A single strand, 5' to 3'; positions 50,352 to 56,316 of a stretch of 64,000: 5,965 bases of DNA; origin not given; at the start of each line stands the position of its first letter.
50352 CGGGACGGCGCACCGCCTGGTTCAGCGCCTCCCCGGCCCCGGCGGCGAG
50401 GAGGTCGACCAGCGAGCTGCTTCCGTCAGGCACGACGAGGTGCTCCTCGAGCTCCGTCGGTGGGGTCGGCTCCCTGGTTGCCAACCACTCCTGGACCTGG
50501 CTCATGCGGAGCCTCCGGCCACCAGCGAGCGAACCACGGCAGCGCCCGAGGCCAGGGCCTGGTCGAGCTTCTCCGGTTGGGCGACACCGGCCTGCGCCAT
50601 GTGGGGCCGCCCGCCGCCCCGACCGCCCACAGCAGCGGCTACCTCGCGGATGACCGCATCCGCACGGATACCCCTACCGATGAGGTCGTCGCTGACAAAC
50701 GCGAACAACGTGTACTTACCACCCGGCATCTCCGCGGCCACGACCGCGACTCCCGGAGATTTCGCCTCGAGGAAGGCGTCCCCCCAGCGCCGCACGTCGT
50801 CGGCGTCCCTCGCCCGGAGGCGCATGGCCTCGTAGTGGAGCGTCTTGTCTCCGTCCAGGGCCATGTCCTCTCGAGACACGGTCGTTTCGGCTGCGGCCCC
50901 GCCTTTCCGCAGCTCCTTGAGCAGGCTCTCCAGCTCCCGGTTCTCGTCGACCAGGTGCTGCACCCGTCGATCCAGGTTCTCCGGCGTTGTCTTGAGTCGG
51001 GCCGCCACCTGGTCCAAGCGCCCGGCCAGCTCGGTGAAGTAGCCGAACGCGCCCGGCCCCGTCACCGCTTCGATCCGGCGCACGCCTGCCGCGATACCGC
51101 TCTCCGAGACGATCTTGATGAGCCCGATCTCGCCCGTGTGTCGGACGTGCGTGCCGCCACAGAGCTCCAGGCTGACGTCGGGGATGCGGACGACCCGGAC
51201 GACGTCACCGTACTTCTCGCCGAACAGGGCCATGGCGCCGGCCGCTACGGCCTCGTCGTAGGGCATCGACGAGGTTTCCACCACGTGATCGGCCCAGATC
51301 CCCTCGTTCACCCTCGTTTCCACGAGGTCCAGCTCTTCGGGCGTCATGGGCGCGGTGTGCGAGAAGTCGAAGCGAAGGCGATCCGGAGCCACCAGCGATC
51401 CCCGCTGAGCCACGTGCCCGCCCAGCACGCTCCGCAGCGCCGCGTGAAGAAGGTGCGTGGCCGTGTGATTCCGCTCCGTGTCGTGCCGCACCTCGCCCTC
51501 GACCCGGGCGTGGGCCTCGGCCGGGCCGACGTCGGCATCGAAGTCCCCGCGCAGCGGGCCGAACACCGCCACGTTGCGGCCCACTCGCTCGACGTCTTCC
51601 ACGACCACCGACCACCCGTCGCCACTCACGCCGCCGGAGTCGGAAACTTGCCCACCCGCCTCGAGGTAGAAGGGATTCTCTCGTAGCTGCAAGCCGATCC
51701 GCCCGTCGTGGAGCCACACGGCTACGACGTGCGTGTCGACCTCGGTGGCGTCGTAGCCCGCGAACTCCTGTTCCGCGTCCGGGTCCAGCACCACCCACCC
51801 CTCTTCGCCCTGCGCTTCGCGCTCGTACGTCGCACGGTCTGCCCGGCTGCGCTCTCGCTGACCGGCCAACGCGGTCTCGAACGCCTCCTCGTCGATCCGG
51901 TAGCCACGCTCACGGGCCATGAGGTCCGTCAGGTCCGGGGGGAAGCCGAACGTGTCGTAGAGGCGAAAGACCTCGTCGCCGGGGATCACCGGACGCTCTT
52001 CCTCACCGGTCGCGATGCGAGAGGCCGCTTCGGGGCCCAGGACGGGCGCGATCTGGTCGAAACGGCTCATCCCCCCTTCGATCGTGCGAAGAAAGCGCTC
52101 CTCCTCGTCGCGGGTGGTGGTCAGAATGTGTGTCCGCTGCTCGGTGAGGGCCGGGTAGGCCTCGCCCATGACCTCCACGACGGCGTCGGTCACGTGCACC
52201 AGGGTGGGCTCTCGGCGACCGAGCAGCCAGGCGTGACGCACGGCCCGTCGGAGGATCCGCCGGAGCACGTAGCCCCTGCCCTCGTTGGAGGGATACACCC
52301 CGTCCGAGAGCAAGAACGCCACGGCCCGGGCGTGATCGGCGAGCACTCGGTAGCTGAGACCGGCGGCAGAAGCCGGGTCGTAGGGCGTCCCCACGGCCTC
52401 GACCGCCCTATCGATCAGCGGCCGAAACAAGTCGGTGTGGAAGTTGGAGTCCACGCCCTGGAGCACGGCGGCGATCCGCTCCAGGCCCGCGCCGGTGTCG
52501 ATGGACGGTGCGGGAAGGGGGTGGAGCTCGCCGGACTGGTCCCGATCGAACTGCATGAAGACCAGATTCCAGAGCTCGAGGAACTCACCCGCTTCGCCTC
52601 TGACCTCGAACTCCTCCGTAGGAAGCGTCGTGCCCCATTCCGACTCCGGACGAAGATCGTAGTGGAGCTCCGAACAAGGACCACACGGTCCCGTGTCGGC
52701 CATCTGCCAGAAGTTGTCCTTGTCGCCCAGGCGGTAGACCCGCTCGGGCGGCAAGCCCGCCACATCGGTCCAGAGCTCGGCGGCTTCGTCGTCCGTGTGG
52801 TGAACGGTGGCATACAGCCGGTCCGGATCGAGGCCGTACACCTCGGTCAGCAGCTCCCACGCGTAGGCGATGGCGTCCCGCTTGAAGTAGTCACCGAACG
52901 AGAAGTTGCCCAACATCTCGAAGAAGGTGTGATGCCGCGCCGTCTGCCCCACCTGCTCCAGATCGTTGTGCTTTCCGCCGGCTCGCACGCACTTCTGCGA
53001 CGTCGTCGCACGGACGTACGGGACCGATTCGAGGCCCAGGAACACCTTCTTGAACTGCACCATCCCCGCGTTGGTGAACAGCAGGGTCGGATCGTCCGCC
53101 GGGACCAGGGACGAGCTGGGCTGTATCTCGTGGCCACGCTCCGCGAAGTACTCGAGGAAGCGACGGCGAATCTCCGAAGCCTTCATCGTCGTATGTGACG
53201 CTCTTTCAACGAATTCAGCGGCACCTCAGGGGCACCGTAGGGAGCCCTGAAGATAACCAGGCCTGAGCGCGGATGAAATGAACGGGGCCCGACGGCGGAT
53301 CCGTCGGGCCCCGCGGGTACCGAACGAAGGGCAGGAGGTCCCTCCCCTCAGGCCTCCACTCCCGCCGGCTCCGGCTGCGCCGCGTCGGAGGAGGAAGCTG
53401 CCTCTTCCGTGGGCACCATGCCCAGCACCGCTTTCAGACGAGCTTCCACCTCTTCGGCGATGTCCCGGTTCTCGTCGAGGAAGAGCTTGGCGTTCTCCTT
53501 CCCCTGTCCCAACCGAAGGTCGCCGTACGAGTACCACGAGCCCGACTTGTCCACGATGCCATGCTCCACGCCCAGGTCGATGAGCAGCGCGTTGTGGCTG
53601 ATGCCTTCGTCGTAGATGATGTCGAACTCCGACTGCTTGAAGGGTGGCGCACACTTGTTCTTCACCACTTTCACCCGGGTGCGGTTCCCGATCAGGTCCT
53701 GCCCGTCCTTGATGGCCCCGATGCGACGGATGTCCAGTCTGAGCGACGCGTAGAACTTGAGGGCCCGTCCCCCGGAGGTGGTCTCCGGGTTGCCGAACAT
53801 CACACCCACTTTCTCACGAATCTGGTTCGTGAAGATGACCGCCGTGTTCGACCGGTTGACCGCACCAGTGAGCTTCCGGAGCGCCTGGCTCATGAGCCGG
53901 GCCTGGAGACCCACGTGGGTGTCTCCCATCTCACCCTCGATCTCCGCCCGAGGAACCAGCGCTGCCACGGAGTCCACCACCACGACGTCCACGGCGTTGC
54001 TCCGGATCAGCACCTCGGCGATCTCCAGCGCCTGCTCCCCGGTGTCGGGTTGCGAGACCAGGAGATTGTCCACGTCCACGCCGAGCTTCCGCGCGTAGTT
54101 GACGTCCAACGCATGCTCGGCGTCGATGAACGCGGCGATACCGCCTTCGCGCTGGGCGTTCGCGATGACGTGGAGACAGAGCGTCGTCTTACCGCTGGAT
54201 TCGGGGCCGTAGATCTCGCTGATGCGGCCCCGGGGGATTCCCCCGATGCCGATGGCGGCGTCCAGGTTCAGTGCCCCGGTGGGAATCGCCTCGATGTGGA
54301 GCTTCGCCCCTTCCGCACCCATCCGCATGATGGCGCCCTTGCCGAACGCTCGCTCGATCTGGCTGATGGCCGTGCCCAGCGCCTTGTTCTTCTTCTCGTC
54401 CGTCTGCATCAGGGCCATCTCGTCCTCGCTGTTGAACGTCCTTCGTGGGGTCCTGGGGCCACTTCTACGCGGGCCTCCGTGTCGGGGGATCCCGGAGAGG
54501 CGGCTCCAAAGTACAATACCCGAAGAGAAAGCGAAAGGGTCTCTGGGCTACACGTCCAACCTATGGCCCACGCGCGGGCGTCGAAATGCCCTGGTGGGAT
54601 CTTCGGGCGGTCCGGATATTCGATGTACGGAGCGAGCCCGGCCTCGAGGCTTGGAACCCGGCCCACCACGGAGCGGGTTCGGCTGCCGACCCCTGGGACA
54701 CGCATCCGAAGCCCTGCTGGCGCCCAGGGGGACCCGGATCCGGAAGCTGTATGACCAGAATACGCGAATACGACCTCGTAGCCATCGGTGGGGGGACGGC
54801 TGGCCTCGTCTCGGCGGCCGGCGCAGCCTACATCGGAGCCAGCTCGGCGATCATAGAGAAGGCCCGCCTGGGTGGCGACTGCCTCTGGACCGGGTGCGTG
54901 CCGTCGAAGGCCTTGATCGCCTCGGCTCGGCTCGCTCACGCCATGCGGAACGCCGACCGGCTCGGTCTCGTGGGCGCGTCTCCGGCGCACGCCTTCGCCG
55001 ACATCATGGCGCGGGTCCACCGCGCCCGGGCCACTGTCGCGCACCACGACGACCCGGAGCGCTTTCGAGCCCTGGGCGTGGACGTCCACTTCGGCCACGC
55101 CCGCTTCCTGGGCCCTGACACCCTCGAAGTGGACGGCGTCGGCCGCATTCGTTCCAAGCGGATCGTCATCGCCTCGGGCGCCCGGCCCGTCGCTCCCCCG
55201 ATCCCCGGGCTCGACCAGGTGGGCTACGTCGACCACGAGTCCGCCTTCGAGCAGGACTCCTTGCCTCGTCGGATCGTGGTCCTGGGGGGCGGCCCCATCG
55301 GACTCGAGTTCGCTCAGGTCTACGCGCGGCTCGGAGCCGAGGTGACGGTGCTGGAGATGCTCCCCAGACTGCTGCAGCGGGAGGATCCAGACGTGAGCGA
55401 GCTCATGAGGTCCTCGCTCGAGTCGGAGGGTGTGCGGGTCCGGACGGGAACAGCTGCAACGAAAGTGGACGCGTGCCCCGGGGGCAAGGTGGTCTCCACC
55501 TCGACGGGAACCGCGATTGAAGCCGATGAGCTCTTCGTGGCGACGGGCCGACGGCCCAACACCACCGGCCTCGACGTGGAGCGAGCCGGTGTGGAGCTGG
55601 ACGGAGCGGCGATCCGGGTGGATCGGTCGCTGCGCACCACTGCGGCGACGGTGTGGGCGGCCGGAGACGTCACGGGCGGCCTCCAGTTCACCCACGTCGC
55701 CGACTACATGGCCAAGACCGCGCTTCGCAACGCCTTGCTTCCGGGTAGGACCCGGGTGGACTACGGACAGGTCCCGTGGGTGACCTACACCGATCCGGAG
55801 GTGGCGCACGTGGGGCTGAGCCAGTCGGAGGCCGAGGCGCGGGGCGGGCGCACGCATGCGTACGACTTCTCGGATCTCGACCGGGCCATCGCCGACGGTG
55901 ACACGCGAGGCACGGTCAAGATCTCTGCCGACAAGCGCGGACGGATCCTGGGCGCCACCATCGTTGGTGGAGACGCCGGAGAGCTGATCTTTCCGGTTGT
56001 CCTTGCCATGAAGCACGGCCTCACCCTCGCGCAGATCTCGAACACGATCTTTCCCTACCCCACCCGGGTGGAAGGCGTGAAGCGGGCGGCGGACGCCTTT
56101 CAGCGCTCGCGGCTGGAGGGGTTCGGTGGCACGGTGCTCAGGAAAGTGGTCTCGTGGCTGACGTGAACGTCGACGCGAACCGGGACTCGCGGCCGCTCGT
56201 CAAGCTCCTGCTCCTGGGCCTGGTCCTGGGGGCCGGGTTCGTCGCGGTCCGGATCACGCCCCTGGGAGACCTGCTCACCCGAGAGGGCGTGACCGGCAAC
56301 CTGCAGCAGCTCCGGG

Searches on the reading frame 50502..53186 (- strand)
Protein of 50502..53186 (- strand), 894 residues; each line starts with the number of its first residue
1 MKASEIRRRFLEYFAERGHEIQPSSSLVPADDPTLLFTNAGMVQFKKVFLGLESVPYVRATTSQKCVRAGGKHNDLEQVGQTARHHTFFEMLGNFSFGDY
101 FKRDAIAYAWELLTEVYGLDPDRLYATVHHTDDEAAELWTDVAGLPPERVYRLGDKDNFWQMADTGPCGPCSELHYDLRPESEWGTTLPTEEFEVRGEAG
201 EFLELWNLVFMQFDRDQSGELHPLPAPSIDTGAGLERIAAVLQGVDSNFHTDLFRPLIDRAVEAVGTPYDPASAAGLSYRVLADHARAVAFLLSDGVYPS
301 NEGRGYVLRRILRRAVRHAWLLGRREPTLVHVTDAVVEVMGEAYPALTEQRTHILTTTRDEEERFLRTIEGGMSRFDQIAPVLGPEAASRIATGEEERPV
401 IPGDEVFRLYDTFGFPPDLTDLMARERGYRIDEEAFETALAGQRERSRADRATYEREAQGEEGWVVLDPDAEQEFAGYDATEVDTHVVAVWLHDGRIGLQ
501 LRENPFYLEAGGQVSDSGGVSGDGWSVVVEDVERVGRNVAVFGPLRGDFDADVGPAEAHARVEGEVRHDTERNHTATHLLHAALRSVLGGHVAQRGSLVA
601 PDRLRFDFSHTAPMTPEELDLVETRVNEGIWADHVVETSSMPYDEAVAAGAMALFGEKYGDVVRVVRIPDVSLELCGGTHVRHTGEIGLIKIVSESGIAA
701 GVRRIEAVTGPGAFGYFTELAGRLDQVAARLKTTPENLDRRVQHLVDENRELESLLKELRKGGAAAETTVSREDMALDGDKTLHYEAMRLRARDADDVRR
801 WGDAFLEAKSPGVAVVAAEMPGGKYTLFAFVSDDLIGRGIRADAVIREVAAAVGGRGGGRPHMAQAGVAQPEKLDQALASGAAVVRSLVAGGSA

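Call 50: search_protein_families(library=pfam, proteins=[window:50502-53186:-], max_evalue=0.001)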
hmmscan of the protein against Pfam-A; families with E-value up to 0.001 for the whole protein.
window:50502-53186:- (894 aa): 3 families
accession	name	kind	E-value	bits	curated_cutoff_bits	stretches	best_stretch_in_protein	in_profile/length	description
PF01411.24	tRNA-synt_2c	-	4e-185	616.9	30.3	1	5-541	1-529/552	tRNA synthetases class II (A)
PF07973.19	tRNA_SAD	-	5e-19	68.4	24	1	663-706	1-44/44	Threonyl and Alanyl tRNA synthetase second additional domain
PF02272.25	DHHA1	-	1.4e-11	45.2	25.9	1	796-879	16-94/102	DHHA1 domain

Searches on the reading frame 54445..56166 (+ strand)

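Call 50: search_protein_families(library=pfam, proteins=[window:54445-56166:+], max_evalue=0.001)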
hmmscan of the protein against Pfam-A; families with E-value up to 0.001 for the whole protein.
window:54445-56166:+ (573 aa): 8 families
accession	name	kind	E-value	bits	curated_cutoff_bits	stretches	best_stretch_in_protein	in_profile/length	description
PF07992.20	Pyr_redox_2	-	5.8e-64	216.8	26.1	1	109-422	1-290/291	Pyridine nucleotide-disulphide oxidoreductase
PF02852.28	Pyr_redox_dim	-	2.5e-26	92.5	25.3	1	443-548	1-109/110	Pyridine nucleotide-disulphide oxidoreductase, dimerisation domain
PF00070.33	Pyr_redox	-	6.3e-22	78.3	22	1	276-351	1-76/82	Pyridine nucleotide-disulphide oxidoreductase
PF13738.12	Pyr_redox_3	-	3.5e-11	43.3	30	1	233-378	121-276/305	Pyridine nucleotide-disulphide oxidoreductase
PF03486.20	HI0933_like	-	1.4e-07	31.6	50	0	110-141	2-33/244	HI0933-like protein Rossmann domain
PF01262.27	AlaDh_PNT_C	-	3.6e-06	27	23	0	274-312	28-66/214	Alanine dehydrogenase/PNT, C-terminal domain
PF13450.12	NAD_binding_8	-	5.8e-06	26.9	21.9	0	279-309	1-31/68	NAD(P)-binding Rossmann-like domain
PF01134.28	GIDA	-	1.7e-05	24.5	22.1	1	111-172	2-61/391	Glucose inhibited division protein A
